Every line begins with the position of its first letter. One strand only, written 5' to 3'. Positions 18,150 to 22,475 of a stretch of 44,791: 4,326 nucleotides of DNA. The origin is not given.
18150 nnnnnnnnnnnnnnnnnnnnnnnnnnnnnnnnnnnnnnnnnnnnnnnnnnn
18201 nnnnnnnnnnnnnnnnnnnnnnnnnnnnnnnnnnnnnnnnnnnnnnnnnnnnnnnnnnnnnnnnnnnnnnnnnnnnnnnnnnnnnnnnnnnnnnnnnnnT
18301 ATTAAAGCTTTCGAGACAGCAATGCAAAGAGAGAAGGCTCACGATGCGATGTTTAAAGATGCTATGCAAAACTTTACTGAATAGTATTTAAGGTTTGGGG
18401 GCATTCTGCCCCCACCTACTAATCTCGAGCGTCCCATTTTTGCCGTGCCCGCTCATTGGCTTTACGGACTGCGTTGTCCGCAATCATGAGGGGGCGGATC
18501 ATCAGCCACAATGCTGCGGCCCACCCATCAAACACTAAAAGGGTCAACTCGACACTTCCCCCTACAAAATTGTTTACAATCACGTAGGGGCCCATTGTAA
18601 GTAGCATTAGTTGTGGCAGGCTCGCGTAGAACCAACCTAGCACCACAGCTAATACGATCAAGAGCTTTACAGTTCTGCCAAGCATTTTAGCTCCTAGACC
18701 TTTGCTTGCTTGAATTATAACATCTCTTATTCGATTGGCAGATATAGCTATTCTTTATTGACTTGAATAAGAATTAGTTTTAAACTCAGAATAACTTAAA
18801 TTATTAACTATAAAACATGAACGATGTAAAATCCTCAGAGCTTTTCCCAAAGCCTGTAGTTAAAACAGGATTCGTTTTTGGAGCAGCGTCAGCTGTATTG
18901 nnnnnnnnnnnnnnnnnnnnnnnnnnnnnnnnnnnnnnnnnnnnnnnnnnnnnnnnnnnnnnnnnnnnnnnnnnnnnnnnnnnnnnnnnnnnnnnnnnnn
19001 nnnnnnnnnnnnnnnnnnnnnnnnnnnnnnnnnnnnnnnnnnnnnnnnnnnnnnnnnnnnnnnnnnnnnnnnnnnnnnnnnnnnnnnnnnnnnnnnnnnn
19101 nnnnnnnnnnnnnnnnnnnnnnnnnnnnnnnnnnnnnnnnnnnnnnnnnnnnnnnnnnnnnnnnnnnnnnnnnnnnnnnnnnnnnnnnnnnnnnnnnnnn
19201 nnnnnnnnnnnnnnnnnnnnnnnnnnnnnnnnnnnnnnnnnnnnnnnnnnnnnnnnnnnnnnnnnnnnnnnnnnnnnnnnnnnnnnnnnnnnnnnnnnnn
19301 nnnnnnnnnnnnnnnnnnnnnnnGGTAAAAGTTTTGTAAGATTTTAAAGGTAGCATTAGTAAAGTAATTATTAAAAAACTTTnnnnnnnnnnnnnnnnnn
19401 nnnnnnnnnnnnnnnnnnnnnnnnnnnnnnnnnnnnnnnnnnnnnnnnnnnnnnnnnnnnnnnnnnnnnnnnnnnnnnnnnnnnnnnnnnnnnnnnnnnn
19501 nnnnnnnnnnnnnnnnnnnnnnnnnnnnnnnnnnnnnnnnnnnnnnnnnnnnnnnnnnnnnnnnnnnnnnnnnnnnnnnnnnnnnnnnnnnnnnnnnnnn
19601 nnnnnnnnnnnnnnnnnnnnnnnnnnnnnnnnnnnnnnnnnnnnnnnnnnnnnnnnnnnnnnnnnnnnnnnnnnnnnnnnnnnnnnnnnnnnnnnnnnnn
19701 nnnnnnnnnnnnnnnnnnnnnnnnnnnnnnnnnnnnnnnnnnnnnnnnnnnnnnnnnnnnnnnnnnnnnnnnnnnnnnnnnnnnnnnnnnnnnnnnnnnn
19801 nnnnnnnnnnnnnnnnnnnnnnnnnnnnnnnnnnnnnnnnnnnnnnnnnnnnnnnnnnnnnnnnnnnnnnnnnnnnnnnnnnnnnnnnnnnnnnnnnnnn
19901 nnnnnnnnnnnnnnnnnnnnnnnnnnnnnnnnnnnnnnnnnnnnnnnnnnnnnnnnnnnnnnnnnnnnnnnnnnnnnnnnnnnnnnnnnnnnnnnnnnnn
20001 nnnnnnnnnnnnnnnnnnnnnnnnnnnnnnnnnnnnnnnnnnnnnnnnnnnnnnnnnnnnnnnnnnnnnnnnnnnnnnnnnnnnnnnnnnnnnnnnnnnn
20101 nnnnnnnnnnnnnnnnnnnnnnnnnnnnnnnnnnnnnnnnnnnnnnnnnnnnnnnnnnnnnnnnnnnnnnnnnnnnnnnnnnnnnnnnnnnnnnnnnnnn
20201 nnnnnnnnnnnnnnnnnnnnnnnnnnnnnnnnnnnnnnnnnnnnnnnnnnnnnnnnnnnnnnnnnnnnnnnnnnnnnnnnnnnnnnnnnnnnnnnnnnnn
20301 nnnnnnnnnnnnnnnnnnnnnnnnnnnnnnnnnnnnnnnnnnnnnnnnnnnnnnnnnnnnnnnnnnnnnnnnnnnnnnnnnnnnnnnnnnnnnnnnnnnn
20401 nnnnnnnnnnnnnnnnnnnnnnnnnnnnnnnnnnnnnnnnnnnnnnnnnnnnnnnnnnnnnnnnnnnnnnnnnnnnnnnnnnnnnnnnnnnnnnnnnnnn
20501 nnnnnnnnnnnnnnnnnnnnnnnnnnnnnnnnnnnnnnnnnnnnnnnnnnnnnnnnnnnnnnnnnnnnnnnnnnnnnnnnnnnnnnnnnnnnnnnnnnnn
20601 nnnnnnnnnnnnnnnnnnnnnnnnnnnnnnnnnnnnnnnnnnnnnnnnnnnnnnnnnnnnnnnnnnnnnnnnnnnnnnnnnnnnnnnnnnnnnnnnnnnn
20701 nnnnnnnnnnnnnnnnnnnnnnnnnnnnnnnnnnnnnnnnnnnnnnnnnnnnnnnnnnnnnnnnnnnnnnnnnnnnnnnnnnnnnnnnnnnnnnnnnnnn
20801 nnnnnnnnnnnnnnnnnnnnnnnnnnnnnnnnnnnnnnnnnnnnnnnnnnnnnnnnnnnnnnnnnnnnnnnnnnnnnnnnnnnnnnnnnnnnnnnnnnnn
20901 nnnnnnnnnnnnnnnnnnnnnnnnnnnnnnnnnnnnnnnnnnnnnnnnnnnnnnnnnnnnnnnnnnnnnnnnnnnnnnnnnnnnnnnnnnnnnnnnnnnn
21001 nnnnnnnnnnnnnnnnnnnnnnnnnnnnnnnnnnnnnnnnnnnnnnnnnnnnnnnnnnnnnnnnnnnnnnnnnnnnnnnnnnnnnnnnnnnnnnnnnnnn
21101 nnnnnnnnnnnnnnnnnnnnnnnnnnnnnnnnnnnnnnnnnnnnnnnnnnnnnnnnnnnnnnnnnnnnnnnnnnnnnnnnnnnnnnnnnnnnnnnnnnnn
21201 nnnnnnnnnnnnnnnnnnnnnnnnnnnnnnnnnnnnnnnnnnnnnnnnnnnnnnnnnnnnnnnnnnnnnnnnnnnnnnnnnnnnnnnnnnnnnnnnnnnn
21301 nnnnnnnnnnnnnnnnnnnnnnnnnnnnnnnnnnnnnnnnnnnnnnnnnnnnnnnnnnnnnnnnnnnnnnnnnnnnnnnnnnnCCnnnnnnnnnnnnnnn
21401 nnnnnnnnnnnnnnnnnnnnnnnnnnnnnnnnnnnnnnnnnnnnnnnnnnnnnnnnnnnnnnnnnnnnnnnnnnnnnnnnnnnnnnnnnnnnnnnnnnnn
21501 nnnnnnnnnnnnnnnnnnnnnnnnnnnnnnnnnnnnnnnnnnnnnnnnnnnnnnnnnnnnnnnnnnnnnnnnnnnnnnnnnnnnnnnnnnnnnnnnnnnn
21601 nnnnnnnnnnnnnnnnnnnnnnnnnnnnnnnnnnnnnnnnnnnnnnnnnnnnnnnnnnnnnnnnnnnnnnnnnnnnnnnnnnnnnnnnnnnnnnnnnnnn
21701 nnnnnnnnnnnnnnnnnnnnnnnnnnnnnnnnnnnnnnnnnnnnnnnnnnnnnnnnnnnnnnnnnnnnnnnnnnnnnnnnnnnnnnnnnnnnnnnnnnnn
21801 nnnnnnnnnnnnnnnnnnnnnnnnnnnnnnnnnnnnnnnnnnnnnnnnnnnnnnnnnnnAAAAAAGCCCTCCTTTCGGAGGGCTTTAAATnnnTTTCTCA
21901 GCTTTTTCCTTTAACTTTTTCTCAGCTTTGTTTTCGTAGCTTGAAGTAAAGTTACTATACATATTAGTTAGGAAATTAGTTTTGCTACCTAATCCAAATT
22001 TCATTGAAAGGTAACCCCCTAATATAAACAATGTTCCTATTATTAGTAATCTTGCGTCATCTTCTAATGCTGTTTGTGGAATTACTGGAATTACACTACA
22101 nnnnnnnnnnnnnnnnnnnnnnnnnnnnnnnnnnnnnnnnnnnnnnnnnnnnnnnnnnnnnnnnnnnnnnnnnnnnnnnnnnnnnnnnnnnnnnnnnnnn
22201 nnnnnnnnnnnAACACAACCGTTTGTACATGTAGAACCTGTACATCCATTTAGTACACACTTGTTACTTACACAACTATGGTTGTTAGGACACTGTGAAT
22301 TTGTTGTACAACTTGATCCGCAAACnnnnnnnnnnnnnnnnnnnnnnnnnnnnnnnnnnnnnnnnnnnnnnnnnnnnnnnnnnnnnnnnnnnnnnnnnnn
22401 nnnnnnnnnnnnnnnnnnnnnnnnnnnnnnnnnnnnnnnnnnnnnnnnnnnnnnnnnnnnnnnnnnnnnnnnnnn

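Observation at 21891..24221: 776-aa cysteine-rich modular surface protein built from unrecognised disulfide modules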

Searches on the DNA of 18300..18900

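Call 88: search_rna_families(source=window, start=18300, end=18900, threshold=evalue, max_evalue=1)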
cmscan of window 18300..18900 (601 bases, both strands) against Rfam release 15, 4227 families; matches with E-value up to 1: 2.
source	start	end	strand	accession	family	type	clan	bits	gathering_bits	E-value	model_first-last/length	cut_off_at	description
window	18390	18413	-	RF01785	blv_FSE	Cis-reg; frameshift_element;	-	19.2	34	0.43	1-27/27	no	ribosomal frameshift site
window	18779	18843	-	RF01277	snoU54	Gene; snRNA; snoRNA; CD-box;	CL00008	18.1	35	0.59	1-67/67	no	Small nucleolar RNA U54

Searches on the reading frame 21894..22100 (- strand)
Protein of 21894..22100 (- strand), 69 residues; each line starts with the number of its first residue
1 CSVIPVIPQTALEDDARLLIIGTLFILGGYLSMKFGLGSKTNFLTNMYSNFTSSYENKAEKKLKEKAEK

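Call 59: search_protein_families(library=ncbifam, proteins=[window:21894-22100:-], max_evalue=10)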
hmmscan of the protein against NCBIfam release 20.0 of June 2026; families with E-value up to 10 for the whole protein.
seq(69 aa): 0 families
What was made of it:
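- On NCBIfam LPxTATN C-terminal sorting signal (NF058670): The window tails give no hit (call 59).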

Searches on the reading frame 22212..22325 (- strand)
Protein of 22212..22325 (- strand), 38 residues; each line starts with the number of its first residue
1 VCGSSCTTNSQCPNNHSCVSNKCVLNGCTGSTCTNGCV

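Call 51: search_protein_families(library=pfam, alignment_id=A4, max_evalue=10)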
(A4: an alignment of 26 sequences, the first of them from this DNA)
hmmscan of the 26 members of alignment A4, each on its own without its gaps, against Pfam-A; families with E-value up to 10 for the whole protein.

A. member 1, seq(38 aa): 5 families
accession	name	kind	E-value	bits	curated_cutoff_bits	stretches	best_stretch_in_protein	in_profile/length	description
PF21164.2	Dumpy_DPY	-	0.00017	21.9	27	1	6-24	4-22/24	Dumpy, DPY module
PF01683.23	EB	-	0.0074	16.8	24.3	1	3-23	19-39/52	EB module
PF23416.1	DUF7107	-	0.047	14.5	24.6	1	5-35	1-31/48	Domain of unknown function (DUF7107)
PF07127.16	Nodulin_late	-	3.3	8.6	30.4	1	5-29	29-54/54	Late nodulin domain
PF00095.26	WAP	-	4.7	8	20.8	0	2-28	13-38/41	WAP-type (Whey Acidic Protein) 'four-disulfide core'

B. families by the number of members that match (of 26 scanned): 18 families
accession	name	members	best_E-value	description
PF01683.23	EB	15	0.0038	EB module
PF23416.1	DUF7107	11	0.00078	Domain of unknown function (DUF7107)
PF21164.2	Dumpy_DPY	9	0.00017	Dumpy, DPY module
PF04706.18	Dickkopf_N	7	0.0058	Dickkopf N-terminal cysteine-rich region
PF25543.1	zf-CCCH_tandem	6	0.45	Tandem CCCH zinc finger domains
PF00095.26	WAP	4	1.1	WAP-type (Whey Acidic Protein) 'four-disulfide core'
PF07127.16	Nodulin_late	3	2.3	Late nodulin domain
PF14608.12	zf-CCCH_2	2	0.038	RNA-binding, Nab2-type zinc finger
PF09065.15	Haemadin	2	0.17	Haemadin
PF03784.18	Cyclotide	1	0.0018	Cyclotide family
PF14625.12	Lustrin_cystein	1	0.0046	Lustrin, cysteine-rich repeated domain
PF19232.4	DUF5885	1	0.0097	Family of unknown function (DUF5885)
PF07473.16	Toxin_11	1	0.034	Spasmodic peptide gm9a; conotoxin from Conus species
PF09533.15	DUF2380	1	0.25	Predicted lipoprotein of unknown function (DUF2380)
PF18720.7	EGF_Tenascin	1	0.99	Tenascin EGF domain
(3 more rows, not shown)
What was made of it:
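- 22092..22460 (-): Three 8-Cys units (aa 588-630, 633-670, 672-710): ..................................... Proposed membrane-proximal stalk. Sub-threshold EB, DUF7107, Dumpy_DPY and Dickkopf_N matches (call 51).
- Closest known: Animal extracellular-matrix mini-modules: Dumpy DPY. Different: All hits are below the Pfam gathering scores (best 21.9 bits against 27; call 51).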

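Call 52: search_solved_structures(query=A4, max_evalue=10, show_alignments=3)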
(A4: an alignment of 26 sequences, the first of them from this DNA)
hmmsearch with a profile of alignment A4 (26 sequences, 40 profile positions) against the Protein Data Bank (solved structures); distinct sequences matched with E-value up to 10: 9.
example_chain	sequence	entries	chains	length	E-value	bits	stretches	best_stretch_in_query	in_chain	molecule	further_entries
1oig_A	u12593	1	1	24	0.0072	19.6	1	5-24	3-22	Dumpy, isoform Y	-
6jic_A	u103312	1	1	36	0.09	16.1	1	1-20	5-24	WCI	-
1za8_A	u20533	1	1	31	0.24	14.8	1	2-26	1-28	vhl-1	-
1ctx_A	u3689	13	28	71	0.7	13.3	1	8-23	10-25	ALPHA-COBRATOXIN | Long neurotoxin 1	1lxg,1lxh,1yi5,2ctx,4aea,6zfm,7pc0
7ulg_A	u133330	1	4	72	0.72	13.2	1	8-23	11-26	Alpha-cobratoxin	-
3zj2_A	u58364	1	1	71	1.3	12.4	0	12-25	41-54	NUCLEAR POLYADENYLATED RNA-BINDING PROTEIN NAB2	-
2f2j_A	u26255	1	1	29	6.5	10.2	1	2-26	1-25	Kalata-B1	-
2jmv_A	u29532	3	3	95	9.6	9.6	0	5-24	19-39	Scytovirin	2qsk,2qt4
2f2i_A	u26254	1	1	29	10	9.6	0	2-26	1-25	Kalata-B1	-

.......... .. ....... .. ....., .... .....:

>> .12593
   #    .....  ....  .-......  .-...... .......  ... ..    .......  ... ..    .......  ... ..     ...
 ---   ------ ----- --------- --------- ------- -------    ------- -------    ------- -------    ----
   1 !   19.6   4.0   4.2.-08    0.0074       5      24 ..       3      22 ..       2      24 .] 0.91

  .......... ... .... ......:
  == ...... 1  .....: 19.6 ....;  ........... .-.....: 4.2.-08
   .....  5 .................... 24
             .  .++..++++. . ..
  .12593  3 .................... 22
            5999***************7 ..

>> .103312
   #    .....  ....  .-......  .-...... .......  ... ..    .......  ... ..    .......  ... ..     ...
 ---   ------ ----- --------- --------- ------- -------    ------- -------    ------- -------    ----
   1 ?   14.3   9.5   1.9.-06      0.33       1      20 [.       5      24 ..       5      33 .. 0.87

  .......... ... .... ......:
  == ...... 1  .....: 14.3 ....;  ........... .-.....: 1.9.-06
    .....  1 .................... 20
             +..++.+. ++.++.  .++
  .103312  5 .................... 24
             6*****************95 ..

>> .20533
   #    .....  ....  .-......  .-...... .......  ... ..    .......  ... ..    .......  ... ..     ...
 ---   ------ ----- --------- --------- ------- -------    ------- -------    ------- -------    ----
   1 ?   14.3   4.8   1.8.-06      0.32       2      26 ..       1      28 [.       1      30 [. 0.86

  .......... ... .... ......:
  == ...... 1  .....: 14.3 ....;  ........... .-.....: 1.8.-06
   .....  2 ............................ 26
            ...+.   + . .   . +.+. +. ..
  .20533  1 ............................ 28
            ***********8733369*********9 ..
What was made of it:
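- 22092..22460 (-): PDB Dumpy 1oig E=0.0072 (call 52).
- On Dumpy DPY / EB module: PDB 1oig gives E=0.0072 (call 52).
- There is a very weak scytovirin hit for the 8-Cys profile, E=9.6, which is not significant (call 52).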
